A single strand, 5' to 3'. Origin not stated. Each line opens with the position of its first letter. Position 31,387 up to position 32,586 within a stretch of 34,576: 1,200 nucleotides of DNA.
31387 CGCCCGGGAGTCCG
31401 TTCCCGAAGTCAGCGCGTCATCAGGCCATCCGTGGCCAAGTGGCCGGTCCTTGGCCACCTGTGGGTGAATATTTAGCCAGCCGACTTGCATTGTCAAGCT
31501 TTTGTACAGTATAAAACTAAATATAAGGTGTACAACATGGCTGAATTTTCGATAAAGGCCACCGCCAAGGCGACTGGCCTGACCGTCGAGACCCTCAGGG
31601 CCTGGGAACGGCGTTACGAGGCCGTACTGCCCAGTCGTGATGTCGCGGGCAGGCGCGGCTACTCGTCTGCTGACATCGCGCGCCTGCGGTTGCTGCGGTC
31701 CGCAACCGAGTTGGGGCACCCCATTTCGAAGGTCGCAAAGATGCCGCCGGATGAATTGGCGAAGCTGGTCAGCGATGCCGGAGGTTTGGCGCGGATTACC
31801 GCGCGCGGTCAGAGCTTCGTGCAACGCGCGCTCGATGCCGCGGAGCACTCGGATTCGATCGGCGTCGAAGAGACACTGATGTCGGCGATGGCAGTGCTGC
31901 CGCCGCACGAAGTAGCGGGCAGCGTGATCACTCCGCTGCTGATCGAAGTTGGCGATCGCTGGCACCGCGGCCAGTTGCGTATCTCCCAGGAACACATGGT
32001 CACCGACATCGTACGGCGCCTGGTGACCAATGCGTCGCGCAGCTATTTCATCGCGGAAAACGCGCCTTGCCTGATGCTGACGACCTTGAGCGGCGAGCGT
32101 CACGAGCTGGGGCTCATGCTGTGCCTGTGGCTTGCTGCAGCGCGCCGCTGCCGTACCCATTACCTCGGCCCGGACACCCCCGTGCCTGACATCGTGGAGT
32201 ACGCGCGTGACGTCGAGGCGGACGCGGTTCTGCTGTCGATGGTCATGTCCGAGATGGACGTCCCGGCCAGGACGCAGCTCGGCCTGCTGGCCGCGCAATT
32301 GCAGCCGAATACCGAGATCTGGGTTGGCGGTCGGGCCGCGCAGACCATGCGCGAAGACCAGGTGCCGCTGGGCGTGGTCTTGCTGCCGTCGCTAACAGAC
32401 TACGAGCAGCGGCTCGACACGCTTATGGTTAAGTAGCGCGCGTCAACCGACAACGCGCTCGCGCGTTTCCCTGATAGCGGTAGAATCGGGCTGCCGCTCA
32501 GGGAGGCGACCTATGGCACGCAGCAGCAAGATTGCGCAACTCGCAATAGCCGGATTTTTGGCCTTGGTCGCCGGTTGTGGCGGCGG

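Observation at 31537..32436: CarH/LitR-type light- and AdoCbl-sensing regulator, not linked to carotenoid or photolyase genes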

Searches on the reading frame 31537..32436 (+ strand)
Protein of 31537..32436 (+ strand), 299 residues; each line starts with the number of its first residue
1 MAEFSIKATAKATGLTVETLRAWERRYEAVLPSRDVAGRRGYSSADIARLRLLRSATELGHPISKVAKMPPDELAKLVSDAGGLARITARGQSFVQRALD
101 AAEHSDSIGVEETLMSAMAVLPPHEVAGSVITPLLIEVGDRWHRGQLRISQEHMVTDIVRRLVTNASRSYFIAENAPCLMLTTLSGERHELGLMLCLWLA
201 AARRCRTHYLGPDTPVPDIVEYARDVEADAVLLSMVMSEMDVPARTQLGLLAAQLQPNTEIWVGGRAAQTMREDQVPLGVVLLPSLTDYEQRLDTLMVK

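Call 3: search_protein_families(library=pfam, proteins=[window:31537-32436:+], max_evalue=1)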
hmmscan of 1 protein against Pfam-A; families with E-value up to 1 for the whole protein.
window:31537-32436:+ (299 aa): 8 families
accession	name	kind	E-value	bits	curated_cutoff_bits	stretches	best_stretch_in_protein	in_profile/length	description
PF13411.12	MerR_1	-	5.4e-14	52.5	21.6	1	4-69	1-65/69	MerR HTH family regulatory protein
PF02310.24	B12-binding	-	3.7e-10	40.1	32.1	1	180-279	4-104/121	B12 binding domain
PF02607.22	B12-binding_2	-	4.5e-10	40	23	1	96-163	3-70/74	B12 binding domain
PF00376.29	MerR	-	6.7e-05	23.1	28.2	1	5-42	1-38/38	MerR family regulatory protein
PF13518.12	HTH_28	-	0.00075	20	25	1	5-29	14-38/52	Helix-turn-helix domain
PF13384.12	HTH_23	-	0.019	15.2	24.6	0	4-28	18-42/50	Homeodomain-like domain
PF01527.26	HTH_Tnp_1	-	0.03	15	24.1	1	3-35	23-55/75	Transposase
PF02796.21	HTH_7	-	0.11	13.1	23.8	0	5-20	23-38/45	Helix-turn-helix domain of resolvase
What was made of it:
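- Checked: Pfam scores (call 3):
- Three Pfam domains score above cut-off (call 3).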

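Call 4: search_protein_families(library=ncbifam, proteins=[window:31537-32436:+], max_evalue=1)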
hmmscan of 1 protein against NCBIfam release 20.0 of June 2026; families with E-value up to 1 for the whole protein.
window:31537-32436:+ (299 aa): 18 families
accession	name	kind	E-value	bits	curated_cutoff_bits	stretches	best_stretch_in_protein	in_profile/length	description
NF052513.1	TransRegCarH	equivalog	1.7e-35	122.7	400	1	5-286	8-267/274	HTH-type transcriptional repressor CarH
TIGR02051.1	MerR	equivalog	6.8e-08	32.8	150.85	1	6-68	2-64/124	mercury resistance transcriptional regulator MerR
NF010315.0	PRK13752.1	subfamily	1.1e-07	32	261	1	3-85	7-89/144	mercury resistance transcriptional regulator MerR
NF011617.0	PRK15043.1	equivalog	1e-06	28.3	417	1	1-68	1-68/243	HTH-type transcriptional regulator MlrA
NF047375.1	HeatShock_HspR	equivalog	3.7e-06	26.9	105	1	4-56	4-55/92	heat shock protein transcriptional repressor HspR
NF041607.1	dimeth_corrin_MtbC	equivalog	4.7e-06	26.3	350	1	112-270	15-177/203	dimethylamine corrinoid protein MtbC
TIGR02043.1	ZntR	equivalog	0.00014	22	167.95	1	4-68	2-66/131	Zn(2+)-responsive transcriptional regulator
TIGR02044.1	CueR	equivalog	0.00016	21.7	147.4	1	6-69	3-66/127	Cu(I)-responsive transcriptional regulator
NF007590.0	PRK10227.1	equivalog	0.00031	20.8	244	1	6-64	3-61/135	Cu(I)-responsive transcriptional regulator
NF007069.0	PRK09514.1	equivalog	0.00065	19.7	143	1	5-67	3-65/141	Zn(2+)-responsive transcriptional regulator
TIGR02370.1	pyl_corrinoid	subfamily_domain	0.0012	18.2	215.3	1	102-270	6-179/197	methyltransferase cognate corrinoid protein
NF040743.1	ornith_mutase_E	equivalog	0.0044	15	800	1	206-243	629-666/730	D-ornithine 4,5-aminomutase subunit OraE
NF053740.1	TransRegTnrAGPos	equivalog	0.0052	16.9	140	1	5-53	14-61/108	hypothetical protein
NF041849.1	trans_regNmlR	equivalog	0.0077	16.3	175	1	5-63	2-60/117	stress response transcriptional regulator NmlR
NF047377.1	heat_HspR_dupli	exception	0.0077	15.7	300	1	8-63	131-186/214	heat shock protein transcriptional repressor HspR, fused homodimer type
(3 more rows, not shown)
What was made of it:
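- On CarH / class I LitR (AdoCbl-based photoreceptor repressors): 122.7 bits against a cut-off of 400, although it is the best-scoring family and covers residues 5-286 (call 4).
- The protein scores 122.7 bits against a cut-off of 400 for NCBIfam's CarH equivalog model (call 4). The NCBIfam CarH score is far below cut-off (call 4).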

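Call 10: search_solved_structures(query=window:31537-32436:+, max_evalue=0.01, show_alignments=2)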
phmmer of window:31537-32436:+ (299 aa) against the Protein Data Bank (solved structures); distinct sequences matched with E-value up to 0.01: 19.
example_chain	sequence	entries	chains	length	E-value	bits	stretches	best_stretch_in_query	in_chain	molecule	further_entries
3whp_A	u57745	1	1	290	1.3e-28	103.4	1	6-246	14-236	Probable transcriptional regulator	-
5c8d_A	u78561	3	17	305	1.6e-28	103.1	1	6-246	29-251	Light-dependent transcriptional regulator CarH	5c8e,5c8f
8c31_A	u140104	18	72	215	1.4e-21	80.3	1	99-266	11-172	Probable transcriptional regulator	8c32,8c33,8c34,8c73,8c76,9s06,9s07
5c8a_A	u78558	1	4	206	1.5e-21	80.2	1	99-266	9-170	Light-dependent transcriptional regulator CarH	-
8c35_A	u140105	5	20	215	3.6e-20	75.7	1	99-266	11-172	Probable transcriptional regulator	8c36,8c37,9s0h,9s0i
8jbs_A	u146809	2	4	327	3.4e-09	39.7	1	89-267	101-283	Putative cobalamin binding protein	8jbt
5crl_A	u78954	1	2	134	3.9e-07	32.9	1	5-85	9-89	Mercuric resistance operon regulatory protein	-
8j2x_A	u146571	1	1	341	4e-07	32.9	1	109-265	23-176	Cobalamin-binding protein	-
8j2w_A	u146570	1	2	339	4.3e-07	32.8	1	110-265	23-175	Cobalamin-binding protein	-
2vz4_A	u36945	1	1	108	5.7e-05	25.8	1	4-75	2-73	HTH-TYPE TRANSCRIPTIONAL ACTIVATOR TIPA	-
4jgi_A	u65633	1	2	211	0.00026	23.7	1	135-266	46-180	Putative uncharacterized protein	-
2jml_A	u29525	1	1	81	0.00049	22.8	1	5-66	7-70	DNA BINDING DOMAIN/TRANSCRIPTIONAL REGULATOR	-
6ldi_G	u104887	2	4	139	0.0029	20.3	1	5-65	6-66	HTH-type transcriptional regulator CueR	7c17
4wls_A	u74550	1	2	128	0.0032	20.1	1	6-65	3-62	HTH-type transcriptional regulator CueR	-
1q05_A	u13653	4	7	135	0.004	19.8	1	6-65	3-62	Transcriptional regulator cueR | HTH-type transcriptional regulator CueR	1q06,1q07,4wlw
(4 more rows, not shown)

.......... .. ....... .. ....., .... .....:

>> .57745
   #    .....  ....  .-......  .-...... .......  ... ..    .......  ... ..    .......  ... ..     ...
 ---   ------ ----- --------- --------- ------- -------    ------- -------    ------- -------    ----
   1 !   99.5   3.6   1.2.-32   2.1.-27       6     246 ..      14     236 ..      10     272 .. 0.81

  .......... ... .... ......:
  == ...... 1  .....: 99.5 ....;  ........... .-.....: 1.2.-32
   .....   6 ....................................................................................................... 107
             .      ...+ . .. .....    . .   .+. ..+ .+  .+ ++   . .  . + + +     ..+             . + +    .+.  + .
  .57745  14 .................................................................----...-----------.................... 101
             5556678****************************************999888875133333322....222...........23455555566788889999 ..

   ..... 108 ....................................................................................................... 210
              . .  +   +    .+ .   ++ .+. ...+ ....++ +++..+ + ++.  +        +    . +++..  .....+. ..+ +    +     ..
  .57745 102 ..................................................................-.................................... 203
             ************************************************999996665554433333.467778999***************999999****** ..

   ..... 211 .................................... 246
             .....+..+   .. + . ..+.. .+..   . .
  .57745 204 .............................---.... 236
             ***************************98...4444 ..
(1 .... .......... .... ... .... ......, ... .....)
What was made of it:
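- Closest known: Thermus thermophilus CarH. Same: Salt-bridge pair Arg(ExRH)/Asp(GPDTP) present (read from the call 10 alignment).
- Residue-exact alignment of Wx9EH and ExHxxG with TtCarH (call 10). TtCarH tetramer-interface glycines G160 and G192 align with Tyr170 and Arg204 (alignment of call 10), so the oligomeric state may differ.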

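Call 14: find_homologous_proteins(query=window:31537-32436:+, max_evalue=1e-10)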
Query window:31537-32436:+ (299 aa): 1527 proteins with E <= 1e-10 among 8000 candidates; the best 120 are listed.
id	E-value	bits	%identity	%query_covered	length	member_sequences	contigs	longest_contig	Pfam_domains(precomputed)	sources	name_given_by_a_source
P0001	2.7e-190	649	100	100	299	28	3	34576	PF13411.13,PF02607.23,PF02310.25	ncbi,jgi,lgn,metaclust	metaclust:\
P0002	7.9e-174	595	91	100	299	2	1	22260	PF13411.13,PF02607.23,PF02310.25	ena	-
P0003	4.0e-169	579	87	100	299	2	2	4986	PF00376.30,PF13411.13,PF02607.23,PF02310.25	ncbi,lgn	-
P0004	2.0e-168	577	88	100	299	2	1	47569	PF00376.30,PF13411.13,PF02607.23,PF02310.25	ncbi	-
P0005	2.3e-167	573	87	100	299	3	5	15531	PF00376.30,PF13411.13,PF02607.23,PF02310.25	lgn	-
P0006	5.2e-154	530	79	100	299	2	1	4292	PF00376.30,PF13411.13,PF02607.23,PF02310.25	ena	-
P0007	1.4e-147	508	75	100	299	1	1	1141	PF00376.30,PF13411.13,PF02607.23,PF02310.25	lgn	-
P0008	4.0e-146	504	74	100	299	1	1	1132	PF00376.30,PF13411.13,PF02607.23,PF02310.25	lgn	-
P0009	4.0e-144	497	74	100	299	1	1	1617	PF00376.30,PF13411.13,PF02607.23,PF02310.25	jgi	jgi:MerR family transcriptional regulator, light-induced transcriptional regulator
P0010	2.2e-139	482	73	99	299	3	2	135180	PF00376.30,PF13411.13,PF02607.23,PF02310.25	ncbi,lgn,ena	-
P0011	6.8e-131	454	68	100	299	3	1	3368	PF00376.30,PF13411.13,PF02607.23,PF02310.25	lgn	-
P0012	4.5e-124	431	67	99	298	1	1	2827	PF00376.30,PF13411.13,PF02607.23,PF02310.25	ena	-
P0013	2.6e-118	412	64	99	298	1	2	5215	PF00376.30,PF13411.13,PF02607.23,PF02310.25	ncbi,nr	ncbi:MAG: MerR family transcriptional regulator [Steroidobacteraceae bacterium]|nr:MerR family trans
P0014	1.1e-117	410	63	99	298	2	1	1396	PF00376.30,PF13411.13,PF02607.23,PF02310.25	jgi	jgi:DNA-binding transcriptional MerR regulator/methylmalonyl-CoA mutase cobalamin-binding subunit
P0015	1.7e-115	403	64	99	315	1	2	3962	PF00376.30,PF13411.13,PF02607.23,PF02310.25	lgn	-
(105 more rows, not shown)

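Call 16: find_related_loci(query=A1, collection=genome_contigs, flank=6000)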
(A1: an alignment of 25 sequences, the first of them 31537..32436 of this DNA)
Query A1 (299 aa) in genome_contigs; peptide patterns used: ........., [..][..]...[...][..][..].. (x = any residue, [..] = any of these).
446 stretches matched a pattern; 433 encode a relative of the query (tblastn E <= 1e-3); the best 80 are kept; 80 distinct loci.
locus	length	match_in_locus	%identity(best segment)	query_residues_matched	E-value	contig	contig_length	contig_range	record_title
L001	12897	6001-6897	95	1-299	0e+0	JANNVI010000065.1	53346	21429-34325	MAG: Gammaproteobacteria bacterium isolate VAR_34_metabat_508 VAR_34_k141_2099481, whole genome shotgun sequence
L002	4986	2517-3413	87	1-299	0e+0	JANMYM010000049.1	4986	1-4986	MAG: Gammaproteobacteria bacterium isolate OTE_8_metabat_305 OTE_8_k141_238419, whole genome shotgun sequence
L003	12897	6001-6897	88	1-299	9e-178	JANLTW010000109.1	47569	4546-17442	MAG: Gammaproteobacteria bacterium isolate OTE_25_metabat_121 OTE_25_k141_1967823, whole genome shotgun sequence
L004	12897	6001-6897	95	1-299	0e+0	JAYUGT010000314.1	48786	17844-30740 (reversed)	MAG: Gammaproteobacteria bacterium isolate GFS_8260 GFS_8260_313, whole genome shotgun sequence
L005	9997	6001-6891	63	1-297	3e-123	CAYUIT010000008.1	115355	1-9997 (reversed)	MAG TPA_asm: uncultured Steroidobacteraceae bacterium isolate binchicken_co214_79 genome assembly, contig: NODE_78_lengt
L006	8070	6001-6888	63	4-298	5e-121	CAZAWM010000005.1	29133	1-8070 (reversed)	MAG TPA_asm: uncultured Steroidobacteraceae bacterium isolate binchicken_co274_92 genome assembly, contig: NODE_4098_len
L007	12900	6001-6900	62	1-299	1e-120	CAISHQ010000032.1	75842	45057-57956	MAG: uncultured proteobacterium isolate Erken-D3_bin-0861 genome assembly, contig: bin-0861:032/201, whole genome shotgu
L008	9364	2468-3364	62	2-299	1e-120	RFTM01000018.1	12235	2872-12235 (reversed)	MAG: Gammaproteobacteria bacterium isolate WB4_1_1000 contig_100_17, whole genome shotgun sequence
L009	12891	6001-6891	73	1-297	2e-148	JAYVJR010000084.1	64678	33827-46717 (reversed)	MAG: Gammaproteobacteria bacterium isolate GL53_Down_metabinner_1 GL53_Down_metabinner_1_83, whole genome shotgun sequen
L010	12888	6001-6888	62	4-298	2e-120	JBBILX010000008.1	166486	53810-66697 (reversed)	MAG: Gammaproteobacteria bacterium isolate BR2S70218_bin_219 NODE_70_length_166486_cov_6.30152, whole genome shotgun seq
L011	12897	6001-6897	62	2-299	6e-120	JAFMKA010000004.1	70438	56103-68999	MAG: Steroidobacteraceae bacterium isolate DEBay_Sum019D_L_G_99 NODE_164_length_70438_cov_13.173820, whole genome shotgu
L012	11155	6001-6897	62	2-299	6e-120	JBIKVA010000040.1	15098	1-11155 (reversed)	MAG: Steroidobacteraceae bacterium isolate ME2015-08-16_3300047121_group6_bin98 Rohwer_bin2477_scaffold_3481_c1, whole g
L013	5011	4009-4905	61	2-299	4e-120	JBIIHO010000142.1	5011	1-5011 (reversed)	MAG: Steroidobacteraceae bacterium isolate ME2001-08-13pf_3300042453_group1_bin114 Rohwer_bin2468_scaffold_29659_c1, who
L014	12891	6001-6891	63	1-296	2e-119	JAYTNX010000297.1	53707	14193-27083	MAG: Pseudomonadota bacterium isolate GFS_4011 GFS_4011_296, whole genome shotgun sequence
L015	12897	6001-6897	62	2-299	2e-119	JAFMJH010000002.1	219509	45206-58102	MAG: Steroidobacteraceae bacterium isolate DEBay_Sum019D_L_G_150 NODE_5_length_219509_cov_9.304132, whole genome shotgun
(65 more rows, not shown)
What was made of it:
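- Related MAGs come from lakes and glacier-fed streams, which are sunlit habitats (record titles in call 16).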

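Call 23: search_protein_families(library=ncbifam, proteins=[L011:5344-5832:-], max_evalue=0.001)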
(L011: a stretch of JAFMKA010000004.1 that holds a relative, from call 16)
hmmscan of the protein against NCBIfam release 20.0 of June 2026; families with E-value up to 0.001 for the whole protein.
L011:5344-5832:- (162 aa): 0 families

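Call 36: search_protein_families(library=pfam, proteins=[L011:5344-5832:-], max_evalue=0.00001)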
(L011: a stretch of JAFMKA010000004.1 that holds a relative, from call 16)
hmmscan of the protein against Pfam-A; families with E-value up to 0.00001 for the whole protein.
L011:5344-5832:- (162 aa): 1 family
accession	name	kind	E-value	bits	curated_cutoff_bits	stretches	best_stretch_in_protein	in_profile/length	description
PF02469.27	Fasciclin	-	4.7e-34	117.7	22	1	39-161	2-123/123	Fasciclin domain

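Call 46: predict_structure(alignment_id=A1)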
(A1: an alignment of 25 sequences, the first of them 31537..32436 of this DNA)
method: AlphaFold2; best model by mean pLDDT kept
length: 299 residues; sequences in the alignment: 25
mean_pLDDT: 86.9   pTM: 0.65
mean pLDDT of the five models: 86.9, 86.3, 85.7, 85.1, 84.5
residues with pLDDT >= 90: 147; 70-90: 131; 50-70: 15; < 50: 6
segments of 3 or more residues with pLDDT < 50: 83-88
pLDDT, mean of each block of 10 residues (from residue 1): 80 82 89 83 87 82 88 81 50 92 97 93 89 91 91 95 89 87 78 91 92 91 96 79 84 94 88 88 90 89
secondary structure, 60 per line:
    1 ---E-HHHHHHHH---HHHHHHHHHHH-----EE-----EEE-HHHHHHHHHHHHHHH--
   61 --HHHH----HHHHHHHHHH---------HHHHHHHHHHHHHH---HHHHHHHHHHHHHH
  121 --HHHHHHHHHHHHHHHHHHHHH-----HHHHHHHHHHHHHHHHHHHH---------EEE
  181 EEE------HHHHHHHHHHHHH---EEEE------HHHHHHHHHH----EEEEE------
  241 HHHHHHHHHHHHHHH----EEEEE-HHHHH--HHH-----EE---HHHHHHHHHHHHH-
elements in order: H6-13 H17-27 E40-42 H44-58 H63-66 H71-80 H90-103 H107-120 H123-143 H149-168 E178-183 H190-202 E206-209 H216-225 E230-234 H241-255 E260-264 H266-270 H286-298
